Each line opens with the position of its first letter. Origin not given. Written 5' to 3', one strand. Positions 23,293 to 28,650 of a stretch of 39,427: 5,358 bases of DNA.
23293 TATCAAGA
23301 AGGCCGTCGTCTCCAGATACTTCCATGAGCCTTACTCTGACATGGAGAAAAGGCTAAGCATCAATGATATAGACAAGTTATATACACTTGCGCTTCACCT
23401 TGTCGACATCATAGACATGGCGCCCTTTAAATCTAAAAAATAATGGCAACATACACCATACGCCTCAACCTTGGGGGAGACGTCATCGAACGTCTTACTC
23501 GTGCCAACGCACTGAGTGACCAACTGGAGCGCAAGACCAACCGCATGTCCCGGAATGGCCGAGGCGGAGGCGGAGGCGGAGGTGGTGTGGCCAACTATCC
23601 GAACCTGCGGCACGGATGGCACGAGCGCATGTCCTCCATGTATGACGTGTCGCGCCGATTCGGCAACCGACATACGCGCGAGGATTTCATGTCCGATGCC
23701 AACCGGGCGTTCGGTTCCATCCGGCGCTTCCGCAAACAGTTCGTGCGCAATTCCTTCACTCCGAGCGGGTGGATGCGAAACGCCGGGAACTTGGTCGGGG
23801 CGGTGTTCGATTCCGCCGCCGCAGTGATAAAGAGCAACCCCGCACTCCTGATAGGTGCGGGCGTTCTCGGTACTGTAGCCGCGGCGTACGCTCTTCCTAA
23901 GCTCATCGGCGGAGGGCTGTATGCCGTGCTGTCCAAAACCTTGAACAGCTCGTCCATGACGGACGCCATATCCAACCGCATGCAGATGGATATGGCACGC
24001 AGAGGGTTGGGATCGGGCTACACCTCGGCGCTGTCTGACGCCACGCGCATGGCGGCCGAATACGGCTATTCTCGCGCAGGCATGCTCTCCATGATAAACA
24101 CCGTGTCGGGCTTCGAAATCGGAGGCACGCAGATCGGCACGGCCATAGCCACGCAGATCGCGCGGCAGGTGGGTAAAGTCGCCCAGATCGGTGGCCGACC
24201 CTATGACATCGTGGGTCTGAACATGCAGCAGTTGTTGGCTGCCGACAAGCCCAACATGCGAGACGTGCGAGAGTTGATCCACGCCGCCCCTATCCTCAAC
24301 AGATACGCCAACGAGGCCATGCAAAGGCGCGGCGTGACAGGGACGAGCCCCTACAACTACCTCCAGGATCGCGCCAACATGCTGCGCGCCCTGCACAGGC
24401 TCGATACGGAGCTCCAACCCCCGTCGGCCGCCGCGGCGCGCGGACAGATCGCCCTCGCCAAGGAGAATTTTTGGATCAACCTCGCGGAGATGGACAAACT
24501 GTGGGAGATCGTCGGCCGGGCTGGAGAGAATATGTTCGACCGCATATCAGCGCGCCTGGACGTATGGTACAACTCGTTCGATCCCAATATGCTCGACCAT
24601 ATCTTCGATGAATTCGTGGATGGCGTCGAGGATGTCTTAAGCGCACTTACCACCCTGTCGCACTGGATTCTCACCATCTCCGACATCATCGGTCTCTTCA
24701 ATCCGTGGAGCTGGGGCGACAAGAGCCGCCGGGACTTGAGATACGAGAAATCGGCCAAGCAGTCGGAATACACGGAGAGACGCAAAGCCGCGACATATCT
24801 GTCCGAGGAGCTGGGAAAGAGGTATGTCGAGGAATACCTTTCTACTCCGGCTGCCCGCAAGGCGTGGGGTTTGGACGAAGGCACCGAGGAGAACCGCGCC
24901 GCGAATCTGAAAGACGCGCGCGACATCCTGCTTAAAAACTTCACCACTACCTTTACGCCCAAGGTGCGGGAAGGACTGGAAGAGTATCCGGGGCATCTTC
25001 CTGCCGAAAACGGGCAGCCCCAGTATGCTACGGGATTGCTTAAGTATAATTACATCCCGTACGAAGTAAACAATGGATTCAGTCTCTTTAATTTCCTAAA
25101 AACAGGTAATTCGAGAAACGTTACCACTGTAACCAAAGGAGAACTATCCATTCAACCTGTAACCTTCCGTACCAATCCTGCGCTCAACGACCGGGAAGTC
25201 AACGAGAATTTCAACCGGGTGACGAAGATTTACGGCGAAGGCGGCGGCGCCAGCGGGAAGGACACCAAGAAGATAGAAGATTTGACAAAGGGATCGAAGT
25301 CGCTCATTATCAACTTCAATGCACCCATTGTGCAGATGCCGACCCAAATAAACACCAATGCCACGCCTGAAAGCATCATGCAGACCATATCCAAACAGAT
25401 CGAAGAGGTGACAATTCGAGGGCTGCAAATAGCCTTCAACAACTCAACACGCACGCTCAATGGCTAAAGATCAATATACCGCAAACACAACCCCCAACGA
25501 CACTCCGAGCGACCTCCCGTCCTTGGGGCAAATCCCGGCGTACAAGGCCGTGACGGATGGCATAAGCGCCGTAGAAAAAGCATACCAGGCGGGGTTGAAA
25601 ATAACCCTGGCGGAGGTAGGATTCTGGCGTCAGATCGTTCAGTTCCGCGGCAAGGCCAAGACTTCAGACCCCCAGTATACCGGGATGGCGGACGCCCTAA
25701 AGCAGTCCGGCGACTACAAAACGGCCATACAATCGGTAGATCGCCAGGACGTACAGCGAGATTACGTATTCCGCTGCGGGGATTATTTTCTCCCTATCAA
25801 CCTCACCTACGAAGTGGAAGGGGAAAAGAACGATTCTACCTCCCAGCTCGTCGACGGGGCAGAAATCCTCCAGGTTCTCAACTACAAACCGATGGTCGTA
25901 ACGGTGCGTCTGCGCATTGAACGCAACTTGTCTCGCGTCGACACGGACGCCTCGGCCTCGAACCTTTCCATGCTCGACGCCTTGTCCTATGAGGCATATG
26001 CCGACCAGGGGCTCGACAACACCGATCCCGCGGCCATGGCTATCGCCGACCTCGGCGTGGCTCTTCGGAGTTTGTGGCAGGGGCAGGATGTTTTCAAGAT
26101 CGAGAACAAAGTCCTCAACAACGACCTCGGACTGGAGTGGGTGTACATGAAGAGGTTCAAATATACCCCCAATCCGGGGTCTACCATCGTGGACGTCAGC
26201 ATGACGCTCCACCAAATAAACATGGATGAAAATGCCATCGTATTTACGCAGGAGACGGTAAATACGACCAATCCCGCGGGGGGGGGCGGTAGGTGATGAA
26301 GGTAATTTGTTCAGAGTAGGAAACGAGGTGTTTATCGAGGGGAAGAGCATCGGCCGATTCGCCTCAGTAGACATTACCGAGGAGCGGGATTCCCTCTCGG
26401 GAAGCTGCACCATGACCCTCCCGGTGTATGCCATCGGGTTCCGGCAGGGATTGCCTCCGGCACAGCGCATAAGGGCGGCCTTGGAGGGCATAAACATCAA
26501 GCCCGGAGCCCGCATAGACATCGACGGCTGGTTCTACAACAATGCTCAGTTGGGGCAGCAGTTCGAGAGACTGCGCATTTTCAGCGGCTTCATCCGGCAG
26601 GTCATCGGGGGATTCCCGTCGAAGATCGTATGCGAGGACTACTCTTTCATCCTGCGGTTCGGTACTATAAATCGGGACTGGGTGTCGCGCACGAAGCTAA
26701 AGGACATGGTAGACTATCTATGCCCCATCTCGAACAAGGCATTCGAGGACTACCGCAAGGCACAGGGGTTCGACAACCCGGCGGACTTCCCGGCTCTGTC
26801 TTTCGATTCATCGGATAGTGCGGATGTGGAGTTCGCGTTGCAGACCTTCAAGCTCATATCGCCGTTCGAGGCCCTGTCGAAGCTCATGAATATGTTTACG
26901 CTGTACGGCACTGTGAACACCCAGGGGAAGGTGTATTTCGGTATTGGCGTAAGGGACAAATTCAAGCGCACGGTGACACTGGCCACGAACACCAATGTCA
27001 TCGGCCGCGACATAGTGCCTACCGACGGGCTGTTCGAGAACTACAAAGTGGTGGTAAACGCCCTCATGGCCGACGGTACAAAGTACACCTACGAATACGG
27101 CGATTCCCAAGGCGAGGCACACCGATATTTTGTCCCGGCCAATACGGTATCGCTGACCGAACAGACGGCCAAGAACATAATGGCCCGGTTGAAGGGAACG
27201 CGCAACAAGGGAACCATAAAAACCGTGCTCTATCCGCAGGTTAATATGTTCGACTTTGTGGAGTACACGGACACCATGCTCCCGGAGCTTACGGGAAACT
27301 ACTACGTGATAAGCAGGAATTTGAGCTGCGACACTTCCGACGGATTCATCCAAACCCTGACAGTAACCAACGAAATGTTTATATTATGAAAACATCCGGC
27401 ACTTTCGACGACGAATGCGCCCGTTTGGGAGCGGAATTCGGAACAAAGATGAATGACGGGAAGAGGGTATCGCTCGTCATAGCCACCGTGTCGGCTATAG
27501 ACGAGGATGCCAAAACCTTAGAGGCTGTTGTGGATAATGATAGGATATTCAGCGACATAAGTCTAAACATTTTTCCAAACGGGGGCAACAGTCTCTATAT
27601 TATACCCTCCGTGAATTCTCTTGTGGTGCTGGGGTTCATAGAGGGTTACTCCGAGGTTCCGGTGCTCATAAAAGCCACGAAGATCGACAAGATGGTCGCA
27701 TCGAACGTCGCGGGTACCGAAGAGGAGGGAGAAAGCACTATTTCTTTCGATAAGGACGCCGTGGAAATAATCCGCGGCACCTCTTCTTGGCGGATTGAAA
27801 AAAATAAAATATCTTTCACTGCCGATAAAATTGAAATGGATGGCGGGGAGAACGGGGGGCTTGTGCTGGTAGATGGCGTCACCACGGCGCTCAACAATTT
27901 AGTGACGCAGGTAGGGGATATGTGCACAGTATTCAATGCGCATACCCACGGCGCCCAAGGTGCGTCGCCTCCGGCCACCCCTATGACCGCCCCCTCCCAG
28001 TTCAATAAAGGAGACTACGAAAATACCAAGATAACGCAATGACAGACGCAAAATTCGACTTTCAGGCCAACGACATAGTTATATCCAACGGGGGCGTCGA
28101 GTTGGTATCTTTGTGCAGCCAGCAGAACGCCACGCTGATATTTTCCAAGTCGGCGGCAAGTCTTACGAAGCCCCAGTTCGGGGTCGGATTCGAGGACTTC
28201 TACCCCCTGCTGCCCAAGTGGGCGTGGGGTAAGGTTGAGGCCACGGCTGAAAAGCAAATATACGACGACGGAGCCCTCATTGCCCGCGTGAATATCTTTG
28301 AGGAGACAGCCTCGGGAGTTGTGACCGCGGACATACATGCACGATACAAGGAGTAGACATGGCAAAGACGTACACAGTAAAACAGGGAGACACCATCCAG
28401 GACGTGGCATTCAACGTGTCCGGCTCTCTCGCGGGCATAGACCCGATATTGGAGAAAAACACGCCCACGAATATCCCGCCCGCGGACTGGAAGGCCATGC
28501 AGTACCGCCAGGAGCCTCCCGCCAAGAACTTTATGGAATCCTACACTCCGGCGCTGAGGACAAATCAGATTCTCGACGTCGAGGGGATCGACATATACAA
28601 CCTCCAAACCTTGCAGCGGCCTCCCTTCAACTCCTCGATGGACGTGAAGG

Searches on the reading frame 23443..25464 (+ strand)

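Call 7: search_protein_families(library=pfam, proteins=[window:23443-25464:+], max_evalue=0.1)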
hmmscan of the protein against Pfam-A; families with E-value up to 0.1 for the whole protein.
window:23443-25464:+ (674 aa): 1 family
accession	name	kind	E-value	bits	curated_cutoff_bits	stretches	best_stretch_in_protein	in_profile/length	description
PF03233.18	Cauli_AT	-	0.042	14.2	24.8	1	586-656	85-154/163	Aphid transmission protein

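Call 8: search_protein_families(library=phrogs, proteins=[window:23443-25464:+], max_evalue=0.01)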
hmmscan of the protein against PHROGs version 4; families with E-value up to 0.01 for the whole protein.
window:23443-25464:+ (674 aa): 0 families

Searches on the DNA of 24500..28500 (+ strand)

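Call 9: search_dna_similar(query=window:24500-28500:+, collection=phages, mode=distant, max_rows=20)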
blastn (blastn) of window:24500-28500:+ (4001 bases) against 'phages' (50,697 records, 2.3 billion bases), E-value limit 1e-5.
Records with a match: 1; places in all: 1; records where one place covers at least 80% of the query: 1.
Best place of each record, by identity: 95-99% 1.
By first word of the organism name: Bacteriophage 1.
By host as written in the record: - 1.
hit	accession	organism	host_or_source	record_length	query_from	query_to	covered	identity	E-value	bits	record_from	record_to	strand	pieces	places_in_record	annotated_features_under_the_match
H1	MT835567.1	Bacteriophage sp.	human fecal samples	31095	3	4001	100%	98.7%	0e+0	6964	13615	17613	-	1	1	record has no annotation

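Call 11: get_annotated_region(hit=H1, flank=14000)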
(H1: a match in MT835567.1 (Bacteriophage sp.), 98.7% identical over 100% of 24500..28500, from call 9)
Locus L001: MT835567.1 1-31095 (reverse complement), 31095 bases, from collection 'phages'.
description: UNVERIFIED: Bacteriophage sp. clone scaffold_192 genomic sequence.
organism: Bacteriophage sp. (NCBI taxid 38018)
taxonomy: Viruses
host: -; source: human fecal samples; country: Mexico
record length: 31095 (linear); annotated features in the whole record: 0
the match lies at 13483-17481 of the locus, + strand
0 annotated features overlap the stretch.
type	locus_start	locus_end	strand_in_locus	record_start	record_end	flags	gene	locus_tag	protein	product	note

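Call 71: search_rna_families(source=window, start=25000, end=28000, threshold=evalue, max_evalue=1)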
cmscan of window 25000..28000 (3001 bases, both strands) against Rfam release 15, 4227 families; matches with E-value up to 1: 0.
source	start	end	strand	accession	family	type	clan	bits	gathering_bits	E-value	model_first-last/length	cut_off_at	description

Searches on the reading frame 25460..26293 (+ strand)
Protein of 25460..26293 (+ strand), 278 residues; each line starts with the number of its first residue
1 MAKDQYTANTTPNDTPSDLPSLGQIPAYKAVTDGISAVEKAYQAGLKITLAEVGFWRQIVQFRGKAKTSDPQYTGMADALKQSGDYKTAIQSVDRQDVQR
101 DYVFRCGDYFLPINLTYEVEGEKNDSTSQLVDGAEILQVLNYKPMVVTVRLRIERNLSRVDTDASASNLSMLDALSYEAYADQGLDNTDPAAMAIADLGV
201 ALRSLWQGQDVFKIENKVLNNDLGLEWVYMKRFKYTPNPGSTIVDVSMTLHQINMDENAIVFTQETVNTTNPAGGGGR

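Call 7: search_protein_families(library=pfam, proteins=[window:25460-26293:+], max_evalue=0.1)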
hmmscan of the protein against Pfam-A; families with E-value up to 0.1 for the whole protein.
window:25460-26293:+ (278 aa): 0 families

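Call 8: search_protein_families(library=phrogs, proteins=[window:25460-26293:+], max_evalue=0.01)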
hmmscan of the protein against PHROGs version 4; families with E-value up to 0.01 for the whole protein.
window:25460-26293:+ (278 aa): 0 families

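Call 33: find_homologous_proteins(query=window:25460-26293:+, max_evalue=0.001)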
Query window:25460-26293:+ (278 aa): 5 proteins with E <= 0.001 among 813 candidates.
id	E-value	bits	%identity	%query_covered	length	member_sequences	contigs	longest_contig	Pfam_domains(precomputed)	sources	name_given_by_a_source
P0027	1.0e-176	604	98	99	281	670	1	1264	-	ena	-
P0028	2.6e-156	537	98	88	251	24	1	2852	-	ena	-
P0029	3.0e-153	527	99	86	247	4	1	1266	-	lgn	-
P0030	2.6e-130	452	71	99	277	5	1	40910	-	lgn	-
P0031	7.5e-52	194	39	97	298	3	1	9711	-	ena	-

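Call 58: search_solved_structures(query=A2, max_evalue=1)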
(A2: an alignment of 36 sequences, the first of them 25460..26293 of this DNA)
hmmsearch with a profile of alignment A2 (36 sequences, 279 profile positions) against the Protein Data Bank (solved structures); distinct sequences matched with E-value up to 1: 0.

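Call 64: predict_structure(alignment_id=A2)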
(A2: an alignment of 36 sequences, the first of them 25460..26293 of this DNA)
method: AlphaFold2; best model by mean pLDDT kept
length: 278 residues; sequences in the alignment: 36
mean_pLDDT: 69.1   pTM: 0.53
mean pLDDT of the five models: 69.1, 68.4, 68.2, 64.5, 64.2
residues with pLDDT >= 90: 48; 70-90: 89; 50-70: 92; < 50: 49
segments of 3 or more residues with pLDDT < 50: 1-15, 17-25, 27-29, 65-70, 258-263
pLDDT, mean of each block of 10 residues (from residue 1): 38 42 47 54 59 65 50 53 56 74 80 84 85 79 93 79 69 56 69 74 86 90 93 91 90 74 50 48
secondary structure, 60 per line:
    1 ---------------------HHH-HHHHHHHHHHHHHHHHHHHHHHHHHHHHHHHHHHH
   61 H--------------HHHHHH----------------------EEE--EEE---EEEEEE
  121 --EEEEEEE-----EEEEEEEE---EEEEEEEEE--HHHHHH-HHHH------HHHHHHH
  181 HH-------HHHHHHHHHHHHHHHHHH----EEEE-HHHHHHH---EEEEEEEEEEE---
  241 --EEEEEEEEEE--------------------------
elements in order: H26-61 H76-81 E104-106 E109-111 E115-120 E123-129 E135-142 E146-154 H157-162 H164-167 H174-182 H190-207 E212-215 H217-223 E227-237 E243-252

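Call 67: fold_search(model_id=the predicted structure, library=pdb)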
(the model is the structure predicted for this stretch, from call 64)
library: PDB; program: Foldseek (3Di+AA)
matches with E <= 10: 479; with E <= 0.001: 16
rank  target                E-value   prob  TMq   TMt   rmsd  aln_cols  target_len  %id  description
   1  8eon_A                1.1e-05  1.00  0.35  0.54   8.9       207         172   10  Pseudomonas phage E217 baseplate complex (released 2023-07-26)
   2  9ndy_B                4.8e-05  1.00  0.36  0.48   7.8       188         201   14  Composite baseplate asymmetric unit of JohannRWettstein (Bas63) (released 2025-11-19)
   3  9cuy_K                5.1e-05  1.00  0.31  0.33  23.1       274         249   12  Bacteriophage PhiTE extended baseplate (released 2025-04-16)
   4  9gb2_S                8.1e-05  1.00  0.36  0.47   7.3       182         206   11  Extended phiCD508 baseplate (released 2025-03-26)
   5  9j1k_K                9.6e-05  1.00  0.28  0.28   6.5       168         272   12  Tip region of monocin (released 2025-01-08)
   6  9b45_S                1.5e-04  1.00  0.33  0.52   9.7       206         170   11  Pseudomonas phage Pa193 baseplate complex and tail fiber (released 2024-10-16)
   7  8v3w_T                1.7e-04  1.00  0.37  0.69   3.8       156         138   10  CryoEM Structure of Diffocin - precontracted - Baseplate - focused refinement on triplex region (released 2024-08-28)
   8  8fqc_U1               2.0e-04  1.00  0.34  0.25   2.8       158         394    8  Structure of baseplate with receptor binding complex of Agrobacterium phage Milano (released 2024-01-31)
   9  8v3w_G                2.7e-04  1.00  0.36  0.68   3.9       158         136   10  CryoEM Structure of Diffocin - precontracted - Baseplate - focused refinement on triplex region (released 2024-08-28)
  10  9ndy_A                3.5e-04  1.00  0.33  0.44   6.6       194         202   13  Composite baseplate asymmetric unit of JohannRWettstein (Bas63) (released 2025-11-19)
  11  9g8s_S                3.7e-04  1.00  0.35  0.48   5.4       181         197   10  C3 reconstruction of extended phiCD508 needle (released 2025-04-09)
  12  9rku_A1               3.7e-04  1.00  0.34  0.25   7.1       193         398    9  Agrobacterium phage 7-7-1 baseplate (released 2025-12-10)
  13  9m8o_I                4.9e-04  1.00  0.30  0.33   7.5       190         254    8  Cryo-EM structure of bacteriophage NF5 baseplate (released 2025-12-17)
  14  9cuy_L                4.9e-04  1.00  0.29  0.32  24.2       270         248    9  Bacteriophage PhiTE extended baseplate (released 2025-04-16)
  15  6rao_G                8.2e-04  1.00  0.29  0.36   4.9       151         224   11  Cryo-EM structure of the anti-feeding prophage (AFP) baseplate, 6-fold symmetrised (released 2019-04-17)
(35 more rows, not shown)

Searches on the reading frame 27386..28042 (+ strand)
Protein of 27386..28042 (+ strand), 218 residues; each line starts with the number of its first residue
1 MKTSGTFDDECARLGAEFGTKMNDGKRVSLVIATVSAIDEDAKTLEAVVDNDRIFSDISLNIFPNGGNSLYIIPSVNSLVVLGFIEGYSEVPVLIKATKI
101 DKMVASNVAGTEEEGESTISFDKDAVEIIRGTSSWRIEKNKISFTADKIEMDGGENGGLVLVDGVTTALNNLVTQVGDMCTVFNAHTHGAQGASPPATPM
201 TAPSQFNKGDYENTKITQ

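Call 7: search_protein_families(library=pfam, proteins=[window:27386-28039:+], max_evalue=0.1)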
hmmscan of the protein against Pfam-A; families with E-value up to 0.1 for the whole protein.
window:27386-28039:+ (218 aa): 1 family
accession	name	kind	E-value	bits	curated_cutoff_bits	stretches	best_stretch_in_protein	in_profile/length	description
PF25125.1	DUF7817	-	0.075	13.3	27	0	135-147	15-27/44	Domain of unknown function (DUF7817)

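Call 8: search_protein_families(library=phrogs, proteins=[window:27386-28039:+], max_evalue=0.01)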
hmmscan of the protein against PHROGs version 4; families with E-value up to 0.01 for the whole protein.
window:27386-28039:+ (218 aa): 0 families

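Call 73: find_encoding_contigs(protein=window:27386-28042:+, flank=1400, max_places=10)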
Protein window:27386-28042:+ (218 aa): 19 contigs read that carry it; 10 places shown.
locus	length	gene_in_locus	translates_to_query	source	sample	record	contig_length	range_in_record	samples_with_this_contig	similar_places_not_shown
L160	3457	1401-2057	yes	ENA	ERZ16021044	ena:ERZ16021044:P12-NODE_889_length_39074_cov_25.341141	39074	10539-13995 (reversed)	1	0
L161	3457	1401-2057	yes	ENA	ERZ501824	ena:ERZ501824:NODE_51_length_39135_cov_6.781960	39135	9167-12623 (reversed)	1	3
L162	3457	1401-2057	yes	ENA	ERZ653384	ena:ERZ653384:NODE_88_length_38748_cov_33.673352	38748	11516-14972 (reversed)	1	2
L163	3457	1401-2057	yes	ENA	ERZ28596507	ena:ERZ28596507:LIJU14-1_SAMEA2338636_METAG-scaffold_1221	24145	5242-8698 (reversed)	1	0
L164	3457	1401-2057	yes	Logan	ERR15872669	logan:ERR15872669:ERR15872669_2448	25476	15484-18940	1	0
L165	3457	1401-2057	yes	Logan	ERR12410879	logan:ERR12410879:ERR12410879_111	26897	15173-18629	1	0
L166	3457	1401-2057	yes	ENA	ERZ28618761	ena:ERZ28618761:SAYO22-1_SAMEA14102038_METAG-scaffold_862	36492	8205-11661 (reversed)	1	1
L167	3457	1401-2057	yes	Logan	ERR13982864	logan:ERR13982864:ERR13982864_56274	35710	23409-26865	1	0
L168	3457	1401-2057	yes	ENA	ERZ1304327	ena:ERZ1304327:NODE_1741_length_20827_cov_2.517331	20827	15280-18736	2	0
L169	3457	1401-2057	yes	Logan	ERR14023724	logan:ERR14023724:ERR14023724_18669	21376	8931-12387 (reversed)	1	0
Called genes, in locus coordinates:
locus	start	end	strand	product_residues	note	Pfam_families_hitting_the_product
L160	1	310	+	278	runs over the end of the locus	-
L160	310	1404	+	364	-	-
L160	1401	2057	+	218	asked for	-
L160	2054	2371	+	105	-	-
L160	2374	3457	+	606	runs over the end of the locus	PF13385:Laminin_G_3 (faint)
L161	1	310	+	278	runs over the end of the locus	-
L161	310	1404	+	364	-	-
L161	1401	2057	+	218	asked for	-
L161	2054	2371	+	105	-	-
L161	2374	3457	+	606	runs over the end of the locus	PF13385:Laminin_G_3 (faint)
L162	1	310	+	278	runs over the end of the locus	-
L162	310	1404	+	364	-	-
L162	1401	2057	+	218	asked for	-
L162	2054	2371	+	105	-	-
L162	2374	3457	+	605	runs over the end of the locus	PF13385:Laminin_G_3 (faint)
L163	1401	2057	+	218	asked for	-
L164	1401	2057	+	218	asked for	-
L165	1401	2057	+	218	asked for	-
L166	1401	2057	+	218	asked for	-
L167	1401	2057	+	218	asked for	-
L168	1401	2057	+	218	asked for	-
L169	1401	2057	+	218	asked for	-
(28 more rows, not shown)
